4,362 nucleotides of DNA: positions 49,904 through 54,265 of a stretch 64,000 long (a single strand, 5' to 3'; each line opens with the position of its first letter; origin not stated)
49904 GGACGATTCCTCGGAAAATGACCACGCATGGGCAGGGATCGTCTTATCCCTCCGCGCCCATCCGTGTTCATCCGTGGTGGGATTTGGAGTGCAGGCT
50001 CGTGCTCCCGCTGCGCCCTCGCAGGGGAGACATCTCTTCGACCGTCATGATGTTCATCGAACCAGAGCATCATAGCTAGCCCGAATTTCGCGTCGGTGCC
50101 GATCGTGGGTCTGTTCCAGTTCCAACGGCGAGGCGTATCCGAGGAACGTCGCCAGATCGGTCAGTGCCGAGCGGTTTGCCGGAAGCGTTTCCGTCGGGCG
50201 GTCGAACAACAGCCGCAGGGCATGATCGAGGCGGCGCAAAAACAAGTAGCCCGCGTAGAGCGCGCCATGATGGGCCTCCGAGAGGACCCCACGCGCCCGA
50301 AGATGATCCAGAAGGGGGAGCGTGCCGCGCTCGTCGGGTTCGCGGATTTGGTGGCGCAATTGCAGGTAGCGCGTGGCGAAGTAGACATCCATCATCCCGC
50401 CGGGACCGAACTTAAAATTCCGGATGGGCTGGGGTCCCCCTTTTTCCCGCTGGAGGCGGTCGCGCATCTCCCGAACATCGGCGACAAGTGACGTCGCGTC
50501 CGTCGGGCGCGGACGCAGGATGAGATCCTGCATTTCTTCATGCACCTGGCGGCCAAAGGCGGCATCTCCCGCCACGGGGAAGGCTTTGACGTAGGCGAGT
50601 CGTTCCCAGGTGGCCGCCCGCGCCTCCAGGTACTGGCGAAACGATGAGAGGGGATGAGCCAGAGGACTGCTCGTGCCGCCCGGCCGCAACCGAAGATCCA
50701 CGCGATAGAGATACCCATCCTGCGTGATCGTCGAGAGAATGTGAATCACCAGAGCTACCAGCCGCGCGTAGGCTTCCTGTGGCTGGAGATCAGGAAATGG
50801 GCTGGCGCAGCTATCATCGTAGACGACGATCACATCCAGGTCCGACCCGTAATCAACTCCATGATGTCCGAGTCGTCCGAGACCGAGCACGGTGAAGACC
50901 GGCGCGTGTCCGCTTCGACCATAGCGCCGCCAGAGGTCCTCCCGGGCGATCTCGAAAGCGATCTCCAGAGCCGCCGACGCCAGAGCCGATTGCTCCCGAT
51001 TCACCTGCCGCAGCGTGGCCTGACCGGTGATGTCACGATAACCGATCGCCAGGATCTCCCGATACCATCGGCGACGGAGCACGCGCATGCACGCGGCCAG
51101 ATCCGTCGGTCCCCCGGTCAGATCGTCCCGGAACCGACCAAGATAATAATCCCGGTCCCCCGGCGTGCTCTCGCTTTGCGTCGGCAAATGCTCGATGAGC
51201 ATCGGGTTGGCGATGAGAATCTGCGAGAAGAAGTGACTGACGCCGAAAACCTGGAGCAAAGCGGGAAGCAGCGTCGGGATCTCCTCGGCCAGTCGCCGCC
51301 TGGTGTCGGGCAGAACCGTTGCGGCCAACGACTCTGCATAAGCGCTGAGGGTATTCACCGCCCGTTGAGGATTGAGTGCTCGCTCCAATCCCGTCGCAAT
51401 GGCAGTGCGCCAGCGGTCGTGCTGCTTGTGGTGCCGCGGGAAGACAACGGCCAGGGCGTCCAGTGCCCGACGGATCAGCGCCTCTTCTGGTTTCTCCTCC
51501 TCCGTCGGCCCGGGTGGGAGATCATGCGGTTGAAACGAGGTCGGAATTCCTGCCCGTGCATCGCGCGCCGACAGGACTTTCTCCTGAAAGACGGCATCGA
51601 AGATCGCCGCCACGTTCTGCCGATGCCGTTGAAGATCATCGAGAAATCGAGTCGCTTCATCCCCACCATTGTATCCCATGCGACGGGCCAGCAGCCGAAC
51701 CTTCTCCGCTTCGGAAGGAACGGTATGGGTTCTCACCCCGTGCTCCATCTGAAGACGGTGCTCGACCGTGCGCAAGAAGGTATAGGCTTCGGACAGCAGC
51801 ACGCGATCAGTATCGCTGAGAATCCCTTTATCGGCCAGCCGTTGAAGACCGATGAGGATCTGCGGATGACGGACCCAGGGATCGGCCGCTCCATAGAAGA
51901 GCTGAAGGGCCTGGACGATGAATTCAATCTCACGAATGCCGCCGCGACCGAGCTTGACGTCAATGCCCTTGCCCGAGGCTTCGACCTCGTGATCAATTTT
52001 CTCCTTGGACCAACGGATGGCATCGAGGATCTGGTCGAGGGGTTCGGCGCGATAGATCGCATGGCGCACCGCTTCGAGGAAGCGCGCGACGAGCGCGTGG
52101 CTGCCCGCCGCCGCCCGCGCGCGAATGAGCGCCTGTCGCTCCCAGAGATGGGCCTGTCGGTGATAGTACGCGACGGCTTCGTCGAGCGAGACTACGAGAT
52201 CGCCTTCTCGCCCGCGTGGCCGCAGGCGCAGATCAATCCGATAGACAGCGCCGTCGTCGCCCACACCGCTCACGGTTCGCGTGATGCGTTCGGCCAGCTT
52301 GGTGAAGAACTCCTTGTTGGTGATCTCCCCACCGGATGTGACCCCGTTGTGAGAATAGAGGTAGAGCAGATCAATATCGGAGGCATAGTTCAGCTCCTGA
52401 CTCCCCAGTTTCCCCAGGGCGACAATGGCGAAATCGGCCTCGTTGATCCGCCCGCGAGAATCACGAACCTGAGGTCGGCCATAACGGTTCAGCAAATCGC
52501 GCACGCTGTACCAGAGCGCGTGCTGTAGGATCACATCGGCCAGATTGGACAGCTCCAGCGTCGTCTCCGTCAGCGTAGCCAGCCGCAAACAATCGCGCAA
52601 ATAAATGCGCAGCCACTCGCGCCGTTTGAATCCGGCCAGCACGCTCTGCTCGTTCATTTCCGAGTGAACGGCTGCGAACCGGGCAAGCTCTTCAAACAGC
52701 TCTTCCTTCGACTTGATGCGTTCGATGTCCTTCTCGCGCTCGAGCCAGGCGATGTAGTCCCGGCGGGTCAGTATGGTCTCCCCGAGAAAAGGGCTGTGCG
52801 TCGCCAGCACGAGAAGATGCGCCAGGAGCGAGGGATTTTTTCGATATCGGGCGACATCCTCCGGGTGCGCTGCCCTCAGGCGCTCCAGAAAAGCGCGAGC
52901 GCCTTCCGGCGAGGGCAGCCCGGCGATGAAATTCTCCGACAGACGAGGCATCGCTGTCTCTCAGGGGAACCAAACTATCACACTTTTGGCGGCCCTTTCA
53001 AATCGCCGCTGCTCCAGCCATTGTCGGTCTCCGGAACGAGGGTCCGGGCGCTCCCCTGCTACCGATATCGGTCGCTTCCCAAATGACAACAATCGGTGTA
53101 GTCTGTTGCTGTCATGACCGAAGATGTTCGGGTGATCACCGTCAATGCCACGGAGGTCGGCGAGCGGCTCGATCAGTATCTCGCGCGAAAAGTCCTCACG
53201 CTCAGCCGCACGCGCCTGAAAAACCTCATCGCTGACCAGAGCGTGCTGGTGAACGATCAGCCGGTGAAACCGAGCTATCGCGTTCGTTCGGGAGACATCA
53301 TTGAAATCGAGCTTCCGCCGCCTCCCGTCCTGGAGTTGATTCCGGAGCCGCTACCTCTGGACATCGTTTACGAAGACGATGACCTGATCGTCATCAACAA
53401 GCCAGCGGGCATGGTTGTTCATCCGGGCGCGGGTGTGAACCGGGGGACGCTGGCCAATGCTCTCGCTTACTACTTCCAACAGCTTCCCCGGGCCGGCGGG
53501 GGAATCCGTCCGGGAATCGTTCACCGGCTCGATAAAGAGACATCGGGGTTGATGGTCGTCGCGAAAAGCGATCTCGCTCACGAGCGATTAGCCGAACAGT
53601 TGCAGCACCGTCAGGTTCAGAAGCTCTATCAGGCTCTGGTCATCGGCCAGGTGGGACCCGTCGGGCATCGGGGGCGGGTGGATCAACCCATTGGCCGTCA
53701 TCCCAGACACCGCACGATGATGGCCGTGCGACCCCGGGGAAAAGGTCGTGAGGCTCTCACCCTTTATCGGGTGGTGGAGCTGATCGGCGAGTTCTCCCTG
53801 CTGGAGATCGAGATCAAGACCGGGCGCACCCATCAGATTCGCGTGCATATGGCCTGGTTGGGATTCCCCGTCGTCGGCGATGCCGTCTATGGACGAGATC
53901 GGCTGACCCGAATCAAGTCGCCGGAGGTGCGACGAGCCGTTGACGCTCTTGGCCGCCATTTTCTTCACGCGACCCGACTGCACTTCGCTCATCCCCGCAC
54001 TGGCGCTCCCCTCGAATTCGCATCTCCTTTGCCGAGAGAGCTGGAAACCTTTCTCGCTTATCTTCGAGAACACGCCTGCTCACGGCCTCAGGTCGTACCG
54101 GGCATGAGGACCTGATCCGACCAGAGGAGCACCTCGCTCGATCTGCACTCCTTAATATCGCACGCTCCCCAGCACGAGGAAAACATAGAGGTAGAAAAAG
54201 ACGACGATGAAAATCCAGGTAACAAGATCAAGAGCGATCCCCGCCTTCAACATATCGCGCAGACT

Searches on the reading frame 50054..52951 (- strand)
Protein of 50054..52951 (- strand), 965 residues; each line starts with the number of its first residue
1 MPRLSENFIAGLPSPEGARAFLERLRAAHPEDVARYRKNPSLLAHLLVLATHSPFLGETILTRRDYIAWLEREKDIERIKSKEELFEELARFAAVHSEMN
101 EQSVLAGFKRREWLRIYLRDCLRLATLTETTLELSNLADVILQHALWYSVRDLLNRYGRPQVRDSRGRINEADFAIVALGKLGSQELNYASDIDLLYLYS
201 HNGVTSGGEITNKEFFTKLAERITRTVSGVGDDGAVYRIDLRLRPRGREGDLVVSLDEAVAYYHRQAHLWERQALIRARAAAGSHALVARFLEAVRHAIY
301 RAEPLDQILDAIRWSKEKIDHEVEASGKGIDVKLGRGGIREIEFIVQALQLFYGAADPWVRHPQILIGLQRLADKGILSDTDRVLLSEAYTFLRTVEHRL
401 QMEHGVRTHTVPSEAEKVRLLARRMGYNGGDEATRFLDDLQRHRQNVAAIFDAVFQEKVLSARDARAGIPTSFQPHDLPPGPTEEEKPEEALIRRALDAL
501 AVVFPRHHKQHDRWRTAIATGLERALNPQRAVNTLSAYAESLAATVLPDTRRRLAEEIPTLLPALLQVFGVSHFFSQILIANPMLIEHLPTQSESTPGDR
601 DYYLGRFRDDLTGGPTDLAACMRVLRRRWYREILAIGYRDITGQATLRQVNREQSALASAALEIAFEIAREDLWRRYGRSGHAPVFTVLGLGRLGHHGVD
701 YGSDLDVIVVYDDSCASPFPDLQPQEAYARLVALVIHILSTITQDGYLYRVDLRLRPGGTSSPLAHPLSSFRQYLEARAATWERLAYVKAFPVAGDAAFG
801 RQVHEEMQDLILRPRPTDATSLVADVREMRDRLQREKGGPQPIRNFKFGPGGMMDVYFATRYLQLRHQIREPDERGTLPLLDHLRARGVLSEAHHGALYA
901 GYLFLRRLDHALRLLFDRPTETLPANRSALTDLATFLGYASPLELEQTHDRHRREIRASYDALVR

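Call 35: search_protein_families(library=pfam, proteins=[window:50054-52951:-], max_evalue=0.00001)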
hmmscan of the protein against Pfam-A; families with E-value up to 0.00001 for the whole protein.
window:50054-52951:- (965 aa): 2 families
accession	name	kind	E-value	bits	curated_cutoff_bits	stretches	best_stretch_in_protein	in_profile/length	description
PF03710.21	GlnE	-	1.9e-109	365.3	24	2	44-293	2-251/252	Glutamate-ammonia ligase adenylyltransferase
PF08335.16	GlnD_UR_UTase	-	3.7e-47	160.3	21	2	316-455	4-141/141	GlnD PII-uridylyltransferase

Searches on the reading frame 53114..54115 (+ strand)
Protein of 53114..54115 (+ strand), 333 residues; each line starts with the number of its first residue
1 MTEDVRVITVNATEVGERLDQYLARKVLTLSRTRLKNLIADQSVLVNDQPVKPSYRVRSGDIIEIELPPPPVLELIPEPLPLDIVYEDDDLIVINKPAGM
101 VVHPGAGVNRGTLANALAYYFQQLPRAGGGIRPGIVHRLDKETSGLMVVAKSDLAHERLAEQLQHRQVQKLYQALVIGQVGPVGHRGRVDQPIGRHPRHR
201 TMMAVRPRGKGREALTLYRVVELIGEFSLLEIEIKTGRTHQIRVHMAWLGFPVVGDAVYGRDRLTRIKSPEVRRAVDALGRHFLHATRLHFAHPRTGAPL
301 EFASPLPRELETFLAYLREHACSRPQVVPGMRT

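Call 35: search_protein_families(library=pfam, proteins=[window:53114-54115:+], max_evalue=0.00001)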
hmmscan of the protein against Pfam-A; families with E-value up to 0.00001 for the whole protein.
window:53114-54115:+ (333 aa): 2 families
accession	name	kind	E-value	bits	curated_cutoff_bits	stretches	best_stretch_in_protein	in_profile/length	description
PF00849.27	PseudoU_synth_2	-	2.1e-35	122.7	26.8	1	90-247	1-151/152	RNA pseudouridylate synthase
PF01479.30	S4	-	4.7e-11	42.7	22.8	1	17-63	1-48/48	S4 domain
